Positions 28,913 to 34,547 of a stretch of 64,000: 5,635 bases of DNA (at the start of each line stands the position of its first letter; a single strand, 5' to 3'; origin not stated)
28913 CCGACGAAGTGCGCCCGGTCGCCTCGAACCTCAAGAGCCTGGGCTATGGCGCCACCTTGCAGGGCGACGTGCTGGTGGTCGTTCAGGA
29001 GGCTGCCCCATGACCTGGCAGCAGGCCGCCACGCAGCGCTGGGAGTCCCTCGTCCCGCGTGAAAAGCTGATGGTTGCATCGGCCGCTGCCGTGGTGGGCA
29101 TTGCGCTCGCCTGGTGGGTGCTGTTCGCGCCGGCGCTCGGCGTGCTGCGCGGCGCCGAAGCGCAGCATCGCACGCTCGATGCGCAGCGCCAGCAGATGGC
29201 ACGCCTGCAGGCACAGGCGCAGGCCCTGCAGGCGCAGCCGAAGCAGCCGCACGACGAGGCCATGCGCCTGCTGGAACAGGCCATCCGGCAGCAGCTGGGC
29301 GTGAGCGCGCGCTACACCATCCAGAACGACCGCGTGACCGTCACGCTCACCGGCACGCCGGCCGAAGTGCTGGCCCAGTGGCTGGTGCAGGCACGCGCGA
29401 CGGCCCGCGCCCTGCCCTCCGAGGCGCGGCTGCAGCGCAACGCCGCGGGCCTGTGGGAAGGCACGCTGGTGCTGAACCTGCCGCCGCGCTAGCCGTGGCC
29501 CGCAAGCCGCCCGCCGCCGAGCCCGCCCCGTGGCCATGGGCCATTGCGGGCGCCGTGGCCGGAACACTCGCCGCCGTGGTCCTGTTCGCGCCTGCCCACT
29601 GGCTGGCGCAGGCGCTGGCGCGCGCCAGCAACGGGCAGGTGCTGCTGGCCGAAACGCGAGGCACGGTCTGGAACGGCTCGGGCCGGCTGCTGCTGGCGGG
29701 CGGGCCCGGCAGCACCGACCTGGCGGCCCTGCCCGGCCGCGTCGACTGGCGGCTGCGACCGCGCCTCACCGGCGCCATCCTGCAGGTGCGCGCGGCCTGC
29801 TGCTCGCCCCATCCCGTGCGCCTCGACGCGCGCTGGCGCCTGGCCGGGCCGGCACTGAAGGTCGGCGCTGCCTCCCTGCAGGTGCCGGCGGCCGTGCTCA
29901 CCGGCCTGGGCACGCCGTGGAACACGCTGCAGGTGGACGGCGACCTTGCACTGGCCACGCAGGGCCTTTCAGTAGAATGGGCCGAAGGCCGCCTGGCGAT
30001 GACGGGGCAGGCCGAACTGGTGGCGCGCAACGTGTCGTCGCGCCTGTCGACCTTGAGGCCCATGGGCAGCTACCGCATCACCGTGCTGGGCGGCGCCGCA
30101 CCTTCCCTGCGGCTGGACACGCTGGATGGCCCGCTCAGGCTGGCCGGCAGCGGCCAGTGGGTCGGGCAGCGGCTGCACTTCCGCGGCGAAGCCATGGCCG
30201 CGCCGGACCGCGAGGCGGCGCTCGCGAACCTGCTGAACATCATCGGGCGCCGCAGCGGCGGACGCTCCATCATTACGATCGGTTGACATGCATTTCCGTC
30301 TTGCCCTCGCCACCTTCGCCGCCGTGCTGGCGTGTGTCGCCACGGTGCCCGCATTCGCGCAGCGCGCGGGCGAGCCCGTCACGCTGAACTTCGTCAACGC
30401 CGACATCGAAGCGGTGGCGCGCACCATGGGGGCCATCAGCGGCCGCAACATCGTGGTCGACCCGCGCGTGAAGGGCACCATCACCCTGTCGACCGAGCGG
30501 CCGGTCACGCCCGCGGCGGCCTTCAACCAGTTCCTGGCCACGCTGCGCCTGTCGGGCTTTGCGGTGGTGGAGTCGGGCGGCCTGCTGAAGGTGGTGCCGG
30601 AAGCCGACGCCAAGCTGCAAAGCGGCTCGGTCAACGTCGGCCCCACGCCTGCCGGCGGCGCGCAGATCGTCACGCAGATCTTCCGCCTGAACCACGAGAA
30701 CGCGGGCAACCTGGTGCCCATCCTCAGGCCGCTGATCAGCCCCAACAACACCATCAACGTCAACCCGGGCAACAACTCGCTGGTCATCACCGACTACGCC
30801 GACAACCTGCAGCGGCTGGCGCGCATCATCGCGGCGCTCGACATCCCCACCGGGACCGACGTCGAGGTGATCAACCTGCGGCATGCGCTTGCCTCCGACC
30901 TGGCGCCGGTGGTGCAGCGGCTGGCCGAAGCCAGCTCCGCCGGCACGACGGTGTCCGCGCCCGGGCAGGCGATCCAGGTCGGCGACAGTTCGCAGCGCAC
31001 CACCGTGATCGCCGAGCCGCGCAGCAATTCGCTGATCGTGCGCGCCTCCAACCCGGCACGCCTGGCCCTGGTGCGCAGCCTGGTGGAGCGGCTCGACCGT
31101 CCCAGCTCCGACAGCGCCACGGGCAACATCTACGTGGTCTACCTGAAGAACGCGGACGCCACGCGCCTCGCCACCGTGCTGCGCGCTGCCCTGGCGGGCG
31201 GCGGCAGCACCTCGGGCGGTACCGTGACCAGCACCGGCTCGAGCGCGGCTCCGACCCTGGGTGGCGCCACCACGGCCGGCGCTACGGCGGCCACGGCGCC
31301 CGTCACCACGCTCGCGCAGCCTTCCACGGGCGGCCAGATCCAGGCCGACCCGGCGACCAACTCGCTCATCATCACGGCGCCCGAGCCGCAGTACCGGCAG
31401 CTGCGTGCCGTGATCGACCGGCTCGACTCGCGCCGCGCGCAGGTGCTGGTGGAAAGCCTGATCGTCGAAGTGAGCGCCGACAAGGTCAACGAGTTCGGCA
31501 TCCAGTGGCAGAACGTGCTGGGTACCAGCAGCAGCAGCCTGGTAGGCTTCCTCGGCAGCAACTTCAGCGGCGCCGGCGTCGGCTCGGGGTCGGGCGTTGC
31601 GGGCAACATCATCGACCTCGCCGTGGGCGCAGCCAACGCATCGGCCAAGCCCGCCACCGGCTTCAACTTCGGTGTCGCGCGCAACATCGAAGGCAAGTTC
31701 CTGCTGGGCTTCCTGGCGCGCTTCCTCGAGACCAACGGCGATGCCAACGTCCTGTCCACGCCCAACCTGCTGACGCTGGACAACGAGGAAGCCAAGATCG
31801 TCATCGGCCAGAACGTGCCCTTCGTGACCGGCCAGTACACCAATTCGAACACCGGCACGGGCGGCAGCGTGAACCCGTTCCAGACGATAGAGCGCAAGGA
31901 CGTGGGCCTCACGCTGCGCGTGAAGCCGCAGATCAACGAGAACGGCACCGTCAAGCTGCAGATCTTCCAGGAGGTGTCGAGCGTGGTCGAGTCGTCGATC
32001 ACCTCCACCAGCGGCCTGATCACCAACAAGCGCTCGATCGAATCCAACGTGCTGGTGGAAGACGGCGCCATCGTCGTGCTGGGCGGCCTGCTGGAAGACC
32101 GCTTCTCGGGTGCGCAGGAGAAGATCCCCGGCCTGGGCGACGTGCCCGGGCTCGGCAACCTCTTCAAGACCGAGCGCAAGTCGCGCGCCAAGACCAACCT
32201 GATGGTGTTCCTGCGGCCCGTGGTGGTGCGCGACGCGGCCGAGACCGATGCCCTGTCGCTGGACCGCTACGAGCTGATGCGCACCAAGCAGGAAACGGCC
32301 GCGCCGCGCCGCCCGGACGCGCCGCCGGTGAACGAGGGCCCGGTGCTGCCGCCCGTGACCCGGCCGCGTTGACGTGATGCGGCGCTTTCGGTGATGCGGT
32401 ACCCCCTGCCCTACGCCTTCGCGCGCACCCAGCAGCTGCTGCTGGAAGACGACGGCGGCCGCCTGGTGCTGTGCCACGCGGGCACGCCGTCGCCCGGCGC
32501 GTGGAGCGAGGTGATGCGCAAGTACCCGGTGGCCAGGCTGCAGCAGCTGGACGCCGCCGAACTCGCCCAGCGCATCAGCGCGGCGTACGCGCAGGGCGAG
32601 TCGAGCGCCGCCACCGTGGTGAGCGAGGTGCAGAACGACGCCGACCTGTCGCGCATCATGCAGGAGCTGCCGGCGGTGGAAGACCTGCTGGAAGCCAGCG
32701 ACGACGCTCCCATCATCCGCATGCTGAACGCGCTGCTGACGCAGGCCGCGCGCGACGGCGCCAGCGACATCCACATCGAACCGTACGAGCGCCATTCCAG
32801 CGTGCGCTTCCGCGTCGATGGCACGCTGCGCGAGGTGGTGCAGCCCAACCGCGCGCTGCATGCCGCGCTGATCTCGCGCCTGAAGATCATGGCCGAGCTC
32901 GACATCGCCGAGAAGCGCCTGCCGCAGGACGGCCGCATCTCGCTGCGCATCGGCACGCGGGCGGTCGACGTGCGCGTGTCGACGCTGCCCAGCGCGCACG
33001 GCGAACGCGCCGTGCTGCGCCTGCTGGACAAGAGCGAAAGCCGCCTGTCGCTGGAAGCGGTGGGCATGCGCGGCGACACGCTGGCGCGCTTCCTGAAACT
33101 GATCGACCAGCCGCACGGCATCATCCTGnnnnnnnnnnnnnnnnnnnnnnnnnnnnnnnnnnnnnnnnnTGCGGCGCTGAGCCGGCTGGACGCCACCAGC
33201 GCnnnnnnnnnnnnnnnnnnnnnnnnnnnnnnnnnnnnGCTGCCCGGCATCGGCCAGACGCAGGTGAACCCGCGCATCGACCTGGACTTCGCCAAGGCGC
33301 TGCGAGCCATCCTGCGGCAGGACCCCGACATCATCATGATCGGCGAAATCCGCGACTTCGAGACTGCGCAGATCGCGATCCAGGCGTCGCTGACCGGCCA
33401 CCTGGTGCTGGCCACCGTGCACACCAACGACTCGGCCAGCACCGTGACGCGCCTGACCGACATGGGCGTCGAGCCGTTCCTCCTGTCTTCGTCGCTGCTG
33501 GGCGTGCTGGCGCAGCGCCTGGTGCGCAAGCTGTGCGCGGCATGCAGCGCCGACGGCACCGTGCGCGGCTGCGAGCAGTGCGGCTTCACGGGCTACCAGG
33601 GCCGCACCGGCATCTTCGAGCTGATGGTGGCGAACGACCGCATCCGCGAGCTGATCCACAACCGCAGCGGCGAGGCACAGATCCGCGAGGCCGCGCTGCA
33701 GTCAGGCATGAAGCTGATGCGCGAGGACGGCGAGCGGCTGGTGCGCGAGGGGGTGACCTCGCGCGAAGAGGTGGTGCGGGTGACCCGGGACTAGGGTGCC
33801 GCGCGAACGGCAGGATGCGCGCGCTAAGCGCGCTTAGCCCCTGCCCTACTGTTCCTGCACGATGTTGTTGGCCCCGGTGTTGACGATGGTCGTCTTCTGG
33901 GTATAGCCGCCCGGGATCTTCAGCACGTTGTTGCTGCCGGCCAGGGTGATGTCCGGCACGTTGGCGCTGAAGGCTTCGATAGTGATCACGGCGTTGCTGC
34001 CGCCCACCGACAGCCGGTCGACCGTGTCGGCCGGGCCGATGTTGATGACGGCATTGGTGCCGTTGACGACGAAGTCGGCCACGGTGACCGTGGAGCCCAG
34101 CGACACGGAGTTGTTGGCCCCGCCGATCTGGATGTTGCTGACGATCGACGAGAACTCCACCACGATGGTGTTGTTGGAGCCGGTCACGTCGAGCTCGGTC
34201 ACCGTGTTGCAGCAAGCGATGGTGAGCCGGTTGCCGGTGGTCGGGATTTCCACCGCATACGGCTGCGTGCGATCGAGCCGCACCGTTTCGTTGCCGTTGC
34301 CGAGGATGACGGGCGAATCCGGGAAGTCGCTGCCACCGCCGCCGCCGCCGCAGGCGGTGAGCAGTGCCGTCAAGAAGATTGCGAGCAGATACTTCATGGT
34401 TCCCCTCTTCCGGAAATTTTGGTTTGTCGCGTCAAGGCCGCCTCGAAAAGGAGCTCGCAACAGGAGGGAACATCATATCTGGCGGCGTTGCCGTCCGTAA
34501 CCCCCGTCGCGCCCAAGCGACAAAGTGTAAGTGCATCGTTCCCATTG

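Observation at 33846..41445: Accessory surface-protein/glycan island behind the T2SS: two leaderless Ca-binding giants flanking manC and an ExoV-like pyruvyl transferase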

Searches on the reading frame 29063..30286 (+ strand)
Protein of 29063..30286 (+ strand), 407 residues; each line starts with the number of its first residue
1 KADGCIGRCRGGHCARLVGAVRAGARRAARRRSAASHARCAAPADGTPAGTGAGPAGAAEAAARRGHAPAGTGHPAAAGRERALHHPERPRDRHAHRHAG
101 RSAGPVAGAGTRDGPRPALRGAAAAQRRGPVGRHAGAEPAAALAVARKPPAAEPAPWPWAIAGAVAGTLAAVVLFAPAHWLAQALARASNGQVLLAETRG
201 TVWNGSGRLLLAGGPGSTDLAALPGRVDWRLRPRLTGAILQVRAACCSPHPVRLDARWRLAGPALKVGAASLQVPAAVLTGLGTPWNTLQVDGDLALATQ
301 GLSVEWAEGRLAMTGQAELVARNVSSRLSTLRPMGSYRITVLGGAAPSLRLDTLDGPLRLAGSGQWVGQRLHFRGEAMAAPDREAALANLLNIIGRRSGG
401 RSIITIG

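Call 18: search_protein_families(library=pfam, max_evalue=0.001, proteins=[window:29063-30286:+])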
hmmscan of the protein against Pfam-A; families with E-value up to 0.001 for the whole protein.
window:29063-30286:+ (407 aa): 1 family
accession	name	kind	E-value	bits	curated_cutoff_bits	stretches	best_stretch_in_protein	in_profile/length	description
PF01203.25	T2SSN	-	1.1e-21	78.3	29.6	1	193-400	3-205/211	Type II secretion system (T2SS), protein N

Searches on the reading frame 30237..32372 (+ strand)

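Call 18: search_protein_families(library=pfam, max_evalue=0.001, proteins=[window:30237-32372:+])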
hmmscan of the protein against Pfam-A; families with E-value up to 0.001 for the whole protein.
window:30237-32372:+ (711 aa): 3 families
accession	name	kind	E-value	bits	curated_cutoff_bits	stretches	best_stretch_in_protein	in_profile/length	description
PF00263.26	Secretin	-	3.7e-49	167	27.5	1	496-665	1-169/169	Bacterial type II and III secretion system protein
PF03958.22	Secretin_N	-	7.9e-45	151.4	28.2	3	300-402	3-69/69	Bacterial type II/III secretion system short domain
PF21305.2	type_II_gspD_N0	-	2.8e-26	91.6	27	1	50-119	1-71/71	GspD-like, N0 domain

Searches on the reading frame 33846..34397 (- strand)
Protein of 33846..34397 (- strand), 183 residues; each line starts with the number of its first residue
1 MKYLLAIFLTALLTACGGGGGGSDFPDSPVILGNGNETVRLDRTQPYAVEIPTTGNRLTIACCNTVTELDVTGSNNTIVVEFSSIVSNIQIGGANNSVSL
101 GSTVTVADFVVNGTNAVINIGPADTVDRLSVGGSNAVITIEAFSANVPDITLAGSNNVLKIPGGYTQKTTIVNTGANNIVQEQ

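Call 5: search_protein_families(library=pfam, max_evalue=0.01, proteins=[window:33846-34397:-])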
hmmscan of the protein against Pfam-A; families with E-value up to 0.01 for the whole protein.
window:33846-34397:- (183 aa): 1 family
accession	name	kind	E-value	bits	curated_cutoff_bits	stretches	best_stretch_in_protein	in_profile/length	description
PF11259.13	DUF3060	-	8.5e-05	22.6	23.1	1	55-103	3-48/58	Protein of unknown function (DUF3060)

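Call 16: search_protein_families(library=ncbifam, max_evalue=0.01, proteins=[window:33846-34397:-])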
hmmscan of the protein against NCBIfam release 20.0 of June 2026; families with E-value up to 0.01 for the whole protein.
window:33846-34397:- (183 aa): 0 families
